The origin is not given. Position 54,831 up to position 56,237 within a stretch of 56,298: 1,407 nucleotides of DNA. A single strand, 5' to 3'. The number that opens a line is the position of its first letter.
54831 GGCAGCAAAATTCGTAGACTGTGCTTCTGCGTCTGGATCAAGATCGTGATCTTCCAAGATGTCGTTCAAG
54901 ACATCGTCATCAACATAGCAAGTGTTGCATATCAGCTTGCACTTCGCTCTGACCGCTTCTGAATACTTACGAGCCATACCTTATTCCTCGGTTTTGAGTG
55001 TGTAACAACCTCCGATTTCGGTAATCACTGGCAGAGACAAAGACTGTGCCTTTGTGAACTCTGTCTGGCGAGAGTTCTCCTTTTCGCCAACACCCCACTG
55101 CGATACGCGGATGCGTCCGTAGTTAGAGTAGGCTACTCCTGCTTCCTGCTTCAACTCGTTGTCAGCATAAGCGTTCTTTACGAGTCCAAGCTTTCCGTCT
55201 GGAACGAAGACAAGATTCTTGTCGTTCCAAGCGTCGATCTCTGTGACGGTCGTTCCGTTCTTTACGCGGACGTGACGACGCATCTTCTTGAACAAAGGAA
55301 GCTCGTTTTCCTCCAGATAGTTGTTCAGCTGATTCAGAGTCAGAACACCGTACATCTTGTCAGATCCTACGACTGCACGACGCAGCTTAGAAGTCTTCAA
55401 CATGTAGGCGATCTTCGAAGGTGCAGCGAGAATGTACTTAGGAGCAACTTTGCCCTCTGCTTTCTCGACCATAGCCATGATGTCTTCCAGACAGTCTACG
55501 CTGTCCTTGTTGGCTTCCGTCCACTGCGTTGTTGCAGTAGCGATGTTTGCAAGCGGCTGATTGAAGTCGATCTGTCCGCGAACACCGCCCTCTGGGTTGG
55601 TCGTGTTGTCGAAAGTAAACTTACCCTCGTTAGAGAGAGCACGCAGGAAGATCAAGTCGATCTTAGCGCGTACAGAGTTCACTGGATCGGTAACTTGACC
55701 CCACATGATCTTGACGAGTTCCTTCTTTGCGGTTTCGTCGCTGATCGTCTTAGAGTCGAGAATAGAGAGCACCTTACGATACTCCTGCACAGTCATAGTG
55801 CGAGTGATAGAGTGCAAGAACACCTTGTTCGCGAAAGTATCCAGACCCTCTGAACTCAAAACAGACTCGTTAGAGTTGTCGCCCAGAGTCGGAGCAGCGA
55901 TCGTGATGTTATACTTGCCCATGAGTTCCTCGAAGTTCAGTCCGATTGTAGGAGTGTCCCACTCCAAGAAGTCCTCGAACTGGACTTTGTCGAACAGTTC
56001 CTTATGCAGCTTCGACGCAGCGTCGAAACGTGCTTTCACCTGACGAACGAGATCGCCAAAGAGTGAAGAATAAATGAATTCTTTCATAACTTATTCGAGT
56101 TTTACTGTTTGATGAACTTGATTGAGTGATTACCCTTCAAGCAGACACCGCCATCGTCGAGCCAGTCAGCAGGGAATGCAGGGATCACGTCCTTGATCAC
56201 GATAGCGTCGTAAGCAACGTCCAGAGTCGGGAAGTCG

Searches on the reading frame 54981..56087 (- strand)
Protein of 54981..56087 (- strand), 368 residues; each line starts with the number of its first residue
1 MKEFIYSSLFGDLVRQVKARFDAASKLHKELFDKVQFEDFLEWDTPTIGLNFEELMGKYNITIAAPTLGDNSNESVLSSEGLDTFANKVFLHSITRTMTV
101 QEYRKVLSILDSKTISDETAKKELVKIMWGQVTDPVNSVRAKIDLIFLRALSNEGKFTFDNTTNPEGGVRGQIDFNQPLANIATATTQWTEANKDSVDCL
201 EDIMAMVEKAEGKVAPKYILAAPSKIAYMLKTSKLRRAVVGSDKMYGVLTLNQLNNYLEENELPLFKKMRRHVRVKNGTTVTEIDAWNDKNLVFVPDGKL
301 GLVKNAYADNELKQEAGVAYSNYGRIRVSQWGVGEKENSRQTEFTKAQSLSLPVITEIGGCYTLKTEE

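Call 63: search_protein_families(library=phrogs, proteins=[window:54981-56087:-], max_evalue=0.00001)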
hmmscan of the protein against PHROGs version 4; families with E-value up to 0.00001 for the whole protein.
window:54981-56087:- (368 aa): 1 family
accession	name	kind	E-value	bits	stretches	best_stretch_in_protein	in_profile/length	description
phrog_29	-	head and packaging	9.7e-20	72.1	1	40-366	53-358/439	major head protein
